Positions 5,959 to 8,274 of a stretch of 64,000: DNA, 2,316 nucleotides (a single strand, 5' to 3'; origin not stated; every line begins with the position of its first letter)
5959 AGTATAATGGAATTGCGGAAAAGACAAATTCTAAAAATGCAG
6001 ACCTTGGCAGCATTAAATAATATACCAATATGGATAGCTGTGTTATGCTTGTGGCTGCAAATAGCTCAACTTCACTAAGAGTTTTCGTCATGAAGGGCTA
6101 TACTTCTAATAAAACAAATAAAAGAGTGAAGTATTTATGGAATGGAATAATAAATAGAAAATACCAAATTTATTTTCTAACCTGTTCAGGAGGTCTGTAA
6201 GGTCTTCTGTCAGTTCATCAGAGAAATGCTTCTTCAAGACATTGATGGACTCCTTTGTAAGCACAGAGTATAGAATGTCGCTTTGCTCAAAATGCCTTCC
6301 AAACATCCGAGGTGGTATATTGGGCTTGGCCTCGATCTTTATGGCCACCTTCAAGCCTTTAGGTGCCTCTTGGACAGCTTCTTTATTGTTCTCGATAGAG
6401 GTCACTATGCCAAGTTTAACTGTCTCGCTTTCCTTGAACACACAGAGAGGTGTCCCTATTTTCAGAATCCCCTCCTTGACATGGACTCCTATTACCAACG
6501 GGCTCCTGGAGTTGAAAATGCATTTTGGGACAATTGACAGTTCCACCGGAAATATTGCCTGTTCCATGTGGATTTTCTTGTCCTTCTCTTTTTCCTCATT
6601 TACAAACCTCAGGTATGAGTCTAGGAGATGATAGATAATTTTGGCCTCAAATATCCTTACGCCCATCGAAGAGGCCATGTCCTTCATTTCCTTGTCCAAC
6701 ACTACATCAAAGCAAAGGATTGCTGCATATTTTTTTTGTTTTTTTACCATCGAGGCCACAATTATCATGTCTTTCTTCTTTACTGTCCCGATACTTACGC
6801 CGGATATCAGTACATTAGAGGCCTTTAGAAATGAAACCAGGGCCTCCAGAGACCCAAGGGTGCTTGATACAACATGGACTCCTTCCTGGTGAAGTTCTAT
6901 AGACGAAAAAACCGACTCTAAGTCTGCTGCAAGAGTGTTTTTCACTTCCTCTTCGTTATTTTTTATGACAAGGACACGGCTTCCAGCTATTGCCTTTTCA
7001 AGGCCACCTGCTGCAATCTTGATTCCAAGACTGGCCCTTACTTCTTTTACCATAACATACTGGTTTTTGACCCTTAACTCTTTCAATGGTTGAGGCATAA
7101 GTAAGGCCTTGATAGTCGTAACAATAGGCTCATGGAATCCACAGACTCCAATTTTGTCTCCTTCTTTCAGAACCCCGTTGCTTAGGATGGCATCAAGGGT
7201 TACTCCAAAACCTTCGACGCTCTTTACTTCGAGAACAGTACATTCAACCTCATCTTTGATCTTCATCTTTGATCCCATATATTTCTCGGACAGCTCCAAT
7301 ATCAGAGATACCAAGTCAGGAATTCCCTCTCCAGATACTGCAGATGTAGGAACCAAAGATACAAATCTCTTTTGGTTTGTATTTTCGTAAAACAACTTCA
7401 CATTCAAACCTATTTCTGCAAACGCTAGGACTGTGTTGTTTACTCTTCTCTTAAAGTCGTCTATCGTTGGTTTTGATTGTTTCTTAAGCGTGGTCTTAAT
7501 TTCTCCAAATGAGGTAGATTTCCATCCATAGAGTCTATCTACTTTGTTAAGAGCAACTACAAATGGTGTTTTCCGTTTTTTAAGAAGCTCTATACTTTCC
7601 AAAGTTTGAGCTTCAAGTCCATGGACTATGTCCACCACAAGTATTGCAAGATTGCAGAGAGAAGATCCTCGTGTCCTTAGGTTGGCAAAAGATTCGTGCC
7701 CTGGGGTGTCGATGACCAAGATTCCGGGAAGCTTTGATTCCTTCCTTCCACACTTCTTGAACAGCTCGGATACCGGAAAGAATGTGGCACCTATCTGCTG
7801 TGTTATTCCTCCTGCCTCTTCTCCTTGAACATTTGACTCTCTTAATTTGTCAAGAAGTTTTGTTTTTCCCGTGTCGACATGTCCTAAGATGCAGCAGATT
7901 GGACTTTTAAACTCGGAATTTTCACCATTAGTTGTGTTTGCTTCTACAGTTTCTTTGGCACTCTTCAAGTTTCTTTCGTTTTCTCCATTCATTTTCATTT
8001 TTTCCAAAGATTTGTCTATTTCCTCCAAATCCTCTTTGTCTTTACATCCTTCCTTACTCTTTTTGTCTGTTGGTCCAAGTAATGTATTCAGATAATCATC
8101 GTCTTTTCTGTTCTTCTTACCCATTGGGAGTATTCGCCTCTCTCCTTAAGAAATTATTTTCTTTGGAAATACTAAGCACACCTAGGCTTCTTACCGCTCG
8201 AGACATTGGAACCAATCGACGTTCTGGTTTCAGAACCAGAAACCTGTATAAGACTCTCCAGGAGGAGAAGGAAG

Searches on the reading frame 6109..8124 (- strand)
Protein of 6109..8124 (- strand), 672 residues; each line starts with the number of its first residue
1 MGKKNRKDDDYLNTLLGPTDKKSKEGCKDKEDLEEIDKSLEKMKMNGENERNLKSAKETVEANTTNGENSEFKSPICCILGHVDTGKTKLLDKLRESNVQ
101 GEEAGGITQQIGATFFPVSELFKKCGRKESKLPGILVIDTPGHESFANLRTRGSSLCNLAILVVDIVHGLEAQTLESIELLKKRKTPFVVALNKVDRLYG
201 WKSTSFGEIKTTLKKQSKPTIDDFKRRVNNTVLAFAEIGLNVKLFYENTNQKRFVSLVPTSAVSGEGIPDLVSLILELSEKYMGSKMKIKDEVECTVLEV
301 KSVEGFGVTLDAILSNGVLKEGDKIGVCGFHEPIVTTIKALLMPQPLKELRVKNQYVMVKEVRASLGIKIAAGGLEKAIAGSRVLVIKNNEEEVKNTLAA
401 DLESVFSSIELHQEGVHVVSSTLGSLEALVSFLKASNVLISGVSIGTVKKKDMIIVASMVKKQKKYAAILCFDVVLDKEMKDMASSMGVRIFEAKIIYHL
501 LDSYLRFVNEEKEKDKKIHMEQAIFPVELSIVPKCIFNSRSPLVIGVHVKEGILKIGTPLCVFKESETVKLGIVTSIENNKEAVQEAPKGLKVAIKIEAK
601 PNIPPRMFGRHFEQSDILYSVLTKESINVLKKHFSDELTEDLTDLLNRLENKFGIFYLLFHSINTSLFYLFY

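Call 48: search_protein_families(library=pfam, proteins=[window:6109-8124:-], max_evalue=0.00001)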
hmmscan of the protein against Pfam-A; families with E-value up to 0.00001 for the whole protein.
window:6109-8124:- (672 aa): 5 families
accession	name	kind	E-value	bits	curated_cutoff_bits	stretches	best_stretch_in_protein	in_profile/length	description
PF00009.33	GTP_EFTU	-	3.6e-34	118.4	26.5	1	76-278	5-185/188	Elongation factor Tu GTP binding domain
PF11987.13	IF-2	-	1.1e-15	58.1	27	1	392-503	2-115/117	Translation-initiation factor 2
PF14578.12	GTP_EFTU_D4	-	1.3e-15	57.5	23.8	1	526-619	2-86/86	Elongation factor Tu domain 4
PF03144.31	GTP_EFTU_D2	-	1e-09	39.1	30.3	1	307-382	1-70/73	Elongation factor Tu domain 2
PF01926.29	MMR_HSR1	-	2.8e-07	31.1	21.9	1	78-194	3-113/113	50S ribosome-binding GTPase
